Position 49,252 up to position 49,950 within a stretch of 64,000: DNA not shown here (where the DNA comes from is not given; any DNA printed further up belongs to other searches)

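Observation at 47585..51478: Trio of secreted/coiled-coil proteins with Gln/Pro/Tyr/Cys-rich low-complexity regions and paralogous N-terminal architecture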

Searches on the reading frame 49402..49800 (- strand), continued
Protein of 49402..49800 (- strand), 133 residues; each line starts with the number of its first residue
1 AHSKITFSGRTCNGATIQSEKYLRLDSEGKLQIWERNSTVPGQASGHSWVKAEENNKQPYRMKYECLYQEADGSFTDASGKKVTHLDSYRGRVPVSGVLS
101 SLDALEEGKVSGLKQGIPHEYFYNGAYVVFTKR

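Call 78: search_solved_structures(query=A5, max_evalue=0.001, show_alignments=2)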
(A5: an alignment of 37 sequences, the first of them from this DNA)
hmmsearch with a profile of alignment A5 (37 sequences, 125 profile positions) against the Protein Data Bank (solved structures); distinct sequences matched with E-value up to 0.001: 3.
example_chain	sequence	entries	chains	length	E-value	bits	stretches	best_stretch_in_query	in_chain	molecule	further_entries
5mxe_A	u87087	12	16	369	5.1e-07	33.2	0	16-51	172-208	Photorhabdus asymbiotica lectin PHL | lectin PHL | Photorhabdus asymbitoca lectin PHL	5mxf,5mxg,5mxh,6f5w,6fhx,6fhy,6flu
6rfz_A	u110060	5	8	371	6.3e-06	29.7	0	15-51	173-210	lectin PLL2 from Photorhabdus laumondii | Photorhabdus luminescens subsp. laumondii TTO1 complete genome segment 3/17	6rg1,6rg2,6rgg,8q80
8q83_A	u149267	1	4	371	0.00015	25.2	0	14-48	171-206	Photorhabdus luminescens subsp. laumondii TTO1 complete genome segment 3/17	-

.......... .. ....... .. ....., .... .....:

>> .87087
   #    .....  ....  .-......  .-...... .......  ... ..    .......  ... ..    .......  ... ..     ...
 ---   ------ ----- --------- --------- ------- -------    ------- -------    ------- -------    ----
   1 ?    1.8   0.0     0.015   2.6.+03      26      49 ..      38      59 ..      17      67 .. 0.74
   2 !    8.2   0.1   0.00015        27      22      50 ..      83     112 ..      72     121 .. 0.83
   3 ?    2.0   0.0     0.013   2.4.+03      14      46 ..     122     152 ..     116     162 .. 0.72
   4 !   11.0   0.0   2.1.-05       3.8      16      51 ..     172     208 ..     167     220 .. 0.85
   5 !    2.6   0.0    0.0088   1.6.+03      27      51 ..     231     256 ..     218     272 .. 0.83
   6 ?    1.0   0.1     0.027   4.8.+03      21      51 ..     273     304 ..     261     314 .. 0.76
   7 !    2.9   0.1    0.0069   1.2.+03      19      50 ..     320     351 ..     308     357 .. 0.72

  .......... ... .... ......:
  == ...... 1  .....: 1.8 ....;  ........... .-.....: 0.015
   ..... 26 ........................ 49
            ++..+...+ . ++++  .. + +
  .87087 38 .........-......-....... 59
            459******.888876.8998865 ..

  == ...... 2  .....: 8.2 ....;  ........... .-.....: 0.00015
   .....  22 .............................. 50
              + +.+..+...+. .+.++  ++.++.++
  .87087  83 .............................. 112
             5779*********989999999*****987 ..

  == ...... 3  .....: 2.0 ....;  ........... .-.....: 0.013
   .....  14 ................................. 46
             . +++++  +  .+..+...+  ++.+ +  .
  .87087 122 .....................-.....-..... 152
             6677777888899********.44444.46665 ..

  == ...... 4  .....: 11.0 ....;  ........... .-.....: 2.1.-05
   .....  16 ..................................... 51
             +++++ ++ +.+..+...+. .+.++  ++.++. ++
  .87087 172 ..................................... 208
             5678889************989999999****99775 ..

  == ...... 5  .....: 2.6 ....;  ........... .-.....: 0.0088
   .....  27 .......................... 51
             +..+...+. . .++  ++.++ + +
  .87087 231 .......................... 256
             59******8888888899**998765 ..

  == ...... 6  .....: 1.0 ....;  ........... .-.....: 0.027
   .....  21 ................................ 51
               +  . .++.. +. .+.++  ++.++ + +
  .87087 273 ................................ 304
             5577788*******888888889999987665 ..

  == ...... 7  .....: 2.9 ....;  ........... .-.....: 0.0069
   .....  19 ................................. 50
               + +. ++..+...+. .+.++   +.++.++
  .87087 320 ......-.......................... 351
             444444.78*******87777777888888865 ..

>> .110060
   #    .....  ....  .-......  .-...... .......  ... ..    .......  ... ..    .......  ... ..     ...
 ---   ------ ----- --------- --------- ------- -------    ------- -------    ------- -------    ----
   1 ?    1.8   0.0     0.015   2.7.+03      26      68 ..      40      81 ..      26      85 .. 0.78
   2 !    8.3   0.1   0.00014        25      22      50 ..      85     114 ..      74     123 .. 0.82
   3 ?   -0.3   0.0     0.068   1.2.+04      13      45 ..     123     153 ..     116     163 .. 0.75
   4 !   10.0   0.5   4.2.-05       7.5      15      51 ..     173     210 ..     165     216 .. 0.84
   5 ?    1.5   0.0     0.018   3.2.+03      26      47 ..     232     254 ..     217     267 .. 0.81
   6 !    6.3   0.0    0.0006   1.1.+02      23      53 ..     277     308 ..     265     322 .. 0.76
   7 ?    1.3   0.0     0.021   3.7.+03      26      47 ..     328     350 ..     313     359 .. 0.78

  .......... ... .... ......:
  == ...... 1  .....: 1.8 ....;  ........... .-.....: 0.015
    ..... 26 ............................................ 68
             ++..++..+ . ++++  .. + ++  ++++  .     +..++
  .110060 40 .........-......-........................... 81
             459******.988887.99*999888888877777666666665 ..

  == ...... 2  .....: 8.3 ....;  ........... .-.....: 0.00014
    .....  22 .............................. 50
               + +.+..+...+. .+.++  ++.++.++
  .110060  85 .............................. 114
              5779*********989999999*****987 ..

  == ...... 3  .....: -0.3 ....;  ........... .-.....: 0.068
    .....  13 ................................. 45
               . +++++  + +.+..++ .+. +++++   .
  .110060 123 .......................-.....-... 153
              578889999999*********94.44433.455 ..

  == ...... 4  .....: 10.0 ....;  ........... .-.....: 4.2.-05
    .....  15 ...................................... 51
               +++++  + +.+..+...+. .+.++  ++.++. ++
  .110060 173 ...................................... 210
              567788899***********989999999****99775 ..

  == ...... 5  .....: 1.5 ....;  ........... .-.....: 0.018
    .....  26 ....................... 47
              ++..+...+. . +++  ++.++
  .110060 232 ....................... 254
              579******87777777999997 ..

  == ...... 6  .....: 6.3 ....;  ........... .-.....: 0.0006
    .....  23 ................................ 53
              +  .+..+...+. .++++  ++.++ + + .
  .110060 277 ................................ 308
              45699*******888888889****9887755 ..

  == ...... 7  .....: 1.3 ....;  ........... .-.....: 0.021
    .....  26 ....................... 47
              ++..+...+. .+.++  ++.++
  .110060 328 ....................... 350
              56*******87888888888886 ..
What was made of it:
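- On PLL/PHL propeller lectins, for the B domain: There is one blade-like motif per 130-aa domain (call 78).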

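Call 92: search_protein_families(library=pfam, alignment_id=A5, max_evalue=1)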
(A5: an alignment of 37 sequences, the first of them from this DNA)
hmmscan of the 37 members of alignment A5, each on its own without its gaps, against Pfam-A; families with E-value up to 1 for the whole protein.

A. member 1, seq(133 aa): 0 families

B. families by the number of members that match (of 37 scanned): 26 families (the first 25 are shown)
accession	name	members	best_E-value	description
PF21785.3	Bflower_2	2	0.042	5-fold beta-flower protein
PF25047.1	Beta-prop_TEP1_2nd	2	0.063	TEP-1 second beta-propeller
PF17470.7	Gp45_2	1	0.0064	Phage gene product 45.2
PF20713.2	DUF6826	1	0.0073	Domain of unknown function (DUF6826)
PF19804.4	DUF6287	1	0.013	Domain of unknown function (DUF6287)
PF08321.18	PPP5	1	0.015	PPP5 TPR repeat region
PF12888.12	Lipid_bd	1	0.021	Lipid-binding putative hydrolase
PF22963.3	Ig_NUP210_3rd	1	0.024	NUP210 Ig-like domain 3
PF08491.16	SE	1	0.026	Squalene epoxidase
PF21834.1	DUF6894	1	0.029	Domain of unknown function (DUF6894)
PF01645.23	Glu_synthase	1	0.038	Conserved region in glutamate synthase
PF16868.10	NMT1_3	1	0.04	NMT1-like family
PF17359.7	DUF5385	1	0.045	Family of unknown function (DUF5385)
PF07057.17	TraI_C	1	0.047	DNA helicase TraI, C-terminal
PF19811.4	DUF6294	1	0.058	Family of unknown function (DUF6294)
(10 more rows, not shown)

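Call 95: fold_search(model_id=the predicted structure, library=viral)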
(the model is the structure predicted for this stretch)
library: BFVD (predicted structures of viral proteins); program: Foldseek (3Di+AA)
matches with E <= 10: 679; with E <= 0.001: 0
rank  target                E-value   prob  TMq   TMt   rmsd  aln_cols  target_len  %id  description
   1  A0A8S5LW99            4.0e-01  0.82  0.21  0.38   1.6        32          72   22  Uncharacterized protein [Myoviridae sp. ctplG2]
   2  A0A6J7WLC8            4.0e-01  0.18  0.19  0.27   5.4        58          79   17  Uncharacterized protein [uncultured Caudovirales phage]
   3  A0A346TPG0            4.7e-01  0.30  0.16  0.15  11.7        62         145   10  ORF23 [Mythimna unipuncta nucleopolyhedrovirus]
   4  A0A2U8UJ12            5.2e-01  0.23  0.15  0.23   8.6        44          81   18  Uncharacterized protein [Gordonia phage Jace]
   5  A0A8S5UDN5            6.5e-01  0.30  0.20  0.24   8.4        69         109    6  Uncharacterized protein [Siphoviridae sp. ctNLX12]
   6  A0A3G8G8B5            6.5e-01  0.16  0.16  0.13  10.0        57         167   18  (no name in the UniProt tables at hand)
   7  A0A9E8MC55            6.5e-01  0.15  0.16  0.15   7.8        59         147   14  (no name in the UniProt tables at hand)
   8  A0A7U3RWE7            6.9e-01  0.30  0.23  0.25   6.2        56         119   21  Putative 12.4 kDa protein [Human mastadenovirus F]
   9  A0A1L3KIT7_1          6.9e-01  0.08  0.17  0.03  16.0        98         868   18  (no name in the UniProt tables at hand)
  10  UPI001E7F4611         7.3e-01  0.54  0.26  0.09   3.8        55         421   16  (no name look-up for this kind of identifier)
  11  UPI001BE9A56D         7.7e-01  0.16  0.19  0.38   8.5        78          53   12  (no name look-up for this kind of identifier)
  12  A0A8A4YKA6            8.1e-01  0.38  0.24  0.21   5.8        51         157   12  (no name in the UniProt tables at hand)
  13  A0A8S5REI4            8.1e-01  0.35  0.19  0.16   3.7        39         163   13  YopX protein [virus sp. ctd0M1]
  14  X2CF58                8.1e-01  0.12  0.21  0.15  13.3       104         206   13  Non-structural polyprotein (Fragment) [shorebird astrovirus]
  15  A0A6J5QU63            8.6e-01  0.28  0.18  0.13   9.8        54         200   15  PI-PLC Y-box domain-containing protein [uncultured Caudovirales phage]
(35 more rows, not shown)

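Call 97: find_encoding_contigs(protein=P0014, flank=10000, max_places=3)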
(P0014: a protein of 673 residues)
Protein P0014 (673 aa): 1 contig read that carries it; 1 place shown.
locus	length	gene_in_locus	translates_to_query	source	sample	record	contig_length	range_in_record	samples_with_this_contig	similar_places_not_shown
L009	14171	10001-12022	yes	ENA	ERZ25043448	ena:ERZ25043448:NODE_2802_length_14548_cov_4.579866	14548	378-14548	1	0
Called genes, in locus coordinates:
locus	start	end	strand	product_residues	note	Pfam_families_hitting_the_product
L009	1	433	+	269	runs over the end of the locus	?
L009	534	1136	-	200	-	PF00081:Sod_Fe_N, PF02777:Sod_Fe_C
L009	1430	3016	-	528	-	PF00140:Sigma70_r1_2, PF04542:Sigma70_r2, PF04539:Sigma70_r3, PF04545:Sigma70_r4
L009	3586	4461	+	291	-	PF01040:UbiA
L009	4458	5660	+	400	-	PF13378:MR_MLE_C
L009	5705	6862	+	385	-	-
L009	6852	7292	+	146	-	-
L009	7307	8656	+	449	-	-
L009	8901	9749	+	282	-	-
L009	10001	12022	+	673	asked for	-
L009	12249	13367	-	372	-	-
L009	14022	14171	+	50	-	?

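Call 98: find_encoding_contigs(protein=P0011, flank=10000, max_places=3)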
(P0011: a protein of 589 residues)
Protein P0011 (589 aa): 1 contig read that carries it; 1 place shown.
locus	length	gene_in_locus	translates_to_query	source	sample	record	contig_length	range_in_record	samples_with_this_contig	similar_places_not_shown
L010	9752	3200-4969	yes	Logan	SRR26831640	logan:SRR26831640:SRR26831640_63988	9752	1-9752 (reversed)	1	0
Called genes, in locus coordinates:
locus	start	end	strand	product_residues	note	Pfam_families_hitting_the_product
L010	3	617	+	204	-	?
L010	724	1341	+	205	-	PF14317:YcxB (weak)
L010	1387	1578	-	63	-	PF00313:CSD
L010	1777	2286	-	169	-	PF13899:Thioredoxin_7, PF13098:Thioredoxin_2 (weak)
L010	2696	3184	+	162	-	-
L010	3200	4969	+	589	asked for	-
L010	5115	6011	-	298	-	-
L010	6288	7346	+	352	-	-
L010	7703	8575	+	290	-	PF07589:PEP_exosort_dom (weak)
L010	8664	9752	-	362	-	?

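Call 104: search_protein_families(library=pfam, proteins=[L004:13-744:+, L005:4802-5581:+, L006:8986-9903:+, L006:11627-12292:+, L008:7583-8266:+, L010:6288-7346:+, L009:8901-9749:+, L009:12249-13367:-], max_evalue=1)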
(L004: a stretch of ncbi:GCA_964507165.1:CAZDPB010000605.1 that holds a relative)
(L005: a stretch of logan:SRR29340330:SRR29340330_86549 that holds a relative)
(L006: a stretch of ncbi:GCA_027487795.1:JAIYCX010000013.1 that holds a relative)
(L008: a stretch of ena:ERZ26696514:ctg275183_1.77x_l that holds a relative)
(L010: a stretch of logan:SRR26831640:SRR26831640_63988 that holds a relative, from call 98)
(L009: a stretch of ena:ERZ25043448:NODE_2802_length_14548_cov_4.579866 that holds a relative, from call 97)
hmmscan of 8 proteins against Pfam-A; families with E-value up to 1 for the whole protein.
L004:13-744:+ (243 aa): 4 families
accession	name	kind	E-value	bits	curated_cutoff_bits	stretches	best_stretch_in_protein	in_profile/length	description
PF10779.14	XhlA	-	0.0039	17.8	34.7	1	74-111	5-42/67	Haemolysin XhlA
PF05377.16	FlaC_arch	-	0.0059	17.4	27.8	1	74-114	1-41/55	Flagella accessory protein C (FlaC)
PF23991.1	DUF7310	-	0.09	13.7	40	1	51-95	7-52/83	Coiled-coil region of unknown function (DUF7310)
PF11593.13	Med3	-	0.1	12.3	29.3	1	56-177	51-164/398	Mediator complex subunit 3 fungal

L005:4802-5581:+ (259 aa): 2 families
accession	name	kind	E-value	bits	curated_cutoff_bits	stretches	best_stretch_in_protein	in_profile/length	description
PF21782.3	PKMT_2nd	-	0.0049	17.7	27.8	1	69-162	3-92/98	PKMT, C-terminal winged helix domain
PF03153.18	TFIIA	-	0.49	10.7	36.2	1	81-247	75-228/415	Transcription factor IIA, alpha/beta subunit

L006:8986-9903:+ (305 aa): 17 families
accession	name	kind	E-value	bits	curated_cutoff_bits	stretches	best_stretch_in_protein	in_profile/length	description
PF05667.16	CCDC22_CC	-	0.00054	19.7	39.2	1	115-176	206-267/477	CCDC22 protein coiled-coil region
PF06810.17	Phage_scaffold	-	0.0015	18.9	35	1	96-179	19-100/170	Phage capsid assembly scaffolding protein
PF22638.1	FlgK_D1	-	0.011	15.8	28.6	1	109-195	43-137/233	Flagellar hook-associated protein FlgK helical domain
PF17594.7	GP57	-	0.014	15.6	27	1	114-158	5-49/75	Phage Tail fiber assembly helper gene product 57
PF00114.24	Pilin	-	0.022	16.1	22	1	155-227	15-76/108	Pilin (bacterial filament)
PF04871.18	Uso1_p115_C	-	0.027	15.2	28.4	1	111-166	12-70/121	Uso1 / p115 like vesicle tethering protein, C terminal region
PF15272.11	BBP1_C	-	0.033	14.4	23.4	1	103-181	75-152/190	Spindle pole body component BBP1, C-terminal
PF07889.17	DUF1664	-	0.035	14.6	34.6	1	108-156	74-123/124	Protein of unknown function (DUF1664)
PF16438.10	DUF5035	-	0.046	14.1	25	1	93-141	49-97/145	Domain of unknown function (DUF5035)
PF21636.2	PPP1R21_C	-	0.068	13.6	27.3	1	82-168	46-130/160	Protein phosphatase 1 regulatory subunit 21, C-terminal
PF14662.11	KASH_CCD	-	0.081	13.3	43.3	1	107-166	8-67/191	Coiled-coil region of CCDC155 or KASH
PF00038.26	Filament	-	0.085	12.9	40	1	94-176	169-251/313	Intermediate filament protein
PF11559.13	ADIP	-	0.11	13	34.3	1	111-168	63-120/151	Afadin- and alpha -actinin-Binding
PF22299.1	BRISC_FAM175B_helical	-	0.11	12.7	27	1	98-148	8-59/62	BRISC complex subunit FAM175B, helical domain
PF10211.14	Ax_dynein_light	-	0.27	11.7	26.4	1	107-180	99-171/187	Axonemal dynein light chain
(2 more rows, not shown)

L006:11627-12292:+ (221 aa): 14 families
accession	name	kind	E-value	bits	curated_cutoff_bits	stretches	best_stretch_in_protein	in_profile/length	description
PF04012.17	PspA_IM30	-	5.9e-05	23.2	33.9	1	57-193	59-157/220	PspA/IM30 family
PF10152.14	CCDC53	-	0.0057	17.5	24.6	1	131-203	18-89/147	Subunit CCDC53 of WASH complex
PF15619.11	Lebercilin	-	0.013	15.5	34.3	1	123-161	120-158/193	Ciliary protein causing Leber congenital amaurosis disease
PF21950.2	MINION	-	0.043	14.7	27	1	119-142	34-57/76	Protein myomixer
PF09581.16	Spore_III_AF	-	0.051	14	28.3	1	1-72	19-80/185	Stage III sporulation protein AF (Spore_III_AF)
PF05377.16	FlaC_arch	-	0.11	13.3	27.8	1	128-161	8-41/55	Flagella accessory protein C (FlaC)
PF10828.13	DUF2570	-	0.14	12.6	26.6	1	109-161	33-85/108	Protein of unknown function (DUF2570)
PF05659.16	RPW8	-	0.2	11.7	30.4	1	129-169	13-53/139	Arabidopsis broad-spectrum mildew resistance protein RPW8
PF23991.1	DUF7310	-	0.26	12.2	40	1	120-168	23-71/83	Coiled-coil region of unknown function (DUF7310)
PF16331.10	TolA_bind_tri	-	0.28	11.7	30.1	1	128-181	5-58/76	TolA binding protein trimerisation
PF07889.17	DUF1664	-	0.29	11.6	34.6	1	118-177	57-116/124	Protein of unknown function (DUF1664)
PF01519.22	DUF16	-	0.6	11.1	40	1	110-159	25-66/104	Protein of unknown function DUF16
PF09325.15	Vps5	-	0.61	10.1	27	0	54-76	136-158/236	Vps5 C terminal like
PF17675.6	APG6_N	-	0.64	10.9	45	1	112-187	52-127/132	Apg6 coiled-coil region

L008:7583-8266:+ (227 aa): 6 families
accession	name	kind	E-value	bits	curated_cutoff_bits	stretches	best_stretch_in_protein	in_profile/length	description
PF02978.25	SRP_SPB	-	0.011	16.6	27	1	120-162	50-90/91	Signal peptide binding domain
PF20159.5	YidB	-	0.049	14.4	24.3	1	84-149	45-108/132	YidB-like protein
PF05046.19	Img2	-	0.1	13.3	34.4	1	95-121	28-53/84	Mitochondrial large subunit ribosomal protein (Img2)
PF20270.3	CATRA-C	-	0.14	13.3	24.6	1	96-174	26-100/137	CASPASE and TPR Repeat-Associated C-terminal domain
PF11598.13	COMP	-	0.26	12.1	23.9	0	103-121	12-30/45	Cartilage oligomeric matrix protein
PF17011.10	DUF5093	-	0.3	11.8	27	1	106-145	91-129/131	Domain of unknown function (DUF5093)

L010:6288-7346:+ (352 aa): 2 families
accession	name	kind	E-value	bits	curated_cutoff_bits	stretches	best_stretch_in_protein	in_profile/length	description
PF09903.14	DUF2130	-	0.1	12.3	26.7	1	175-237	53-126/255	Uncharacterized protein conserved in bacteria (DUF2130)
PF01025.24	GrpE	-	0.22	11.6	25.8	1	162-222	14-74/165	GrpE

L009:8901-9749:+ (282 aa): 1 family
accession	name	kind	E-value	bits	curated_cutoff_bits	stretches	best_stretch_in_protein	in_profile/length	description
PF07589.16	PEP-CTERM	-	0.00019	21.8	20.7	1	258-278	1-23/24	PEP-CTERM motif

L009:12249-13367:- (372 aa): 0 families
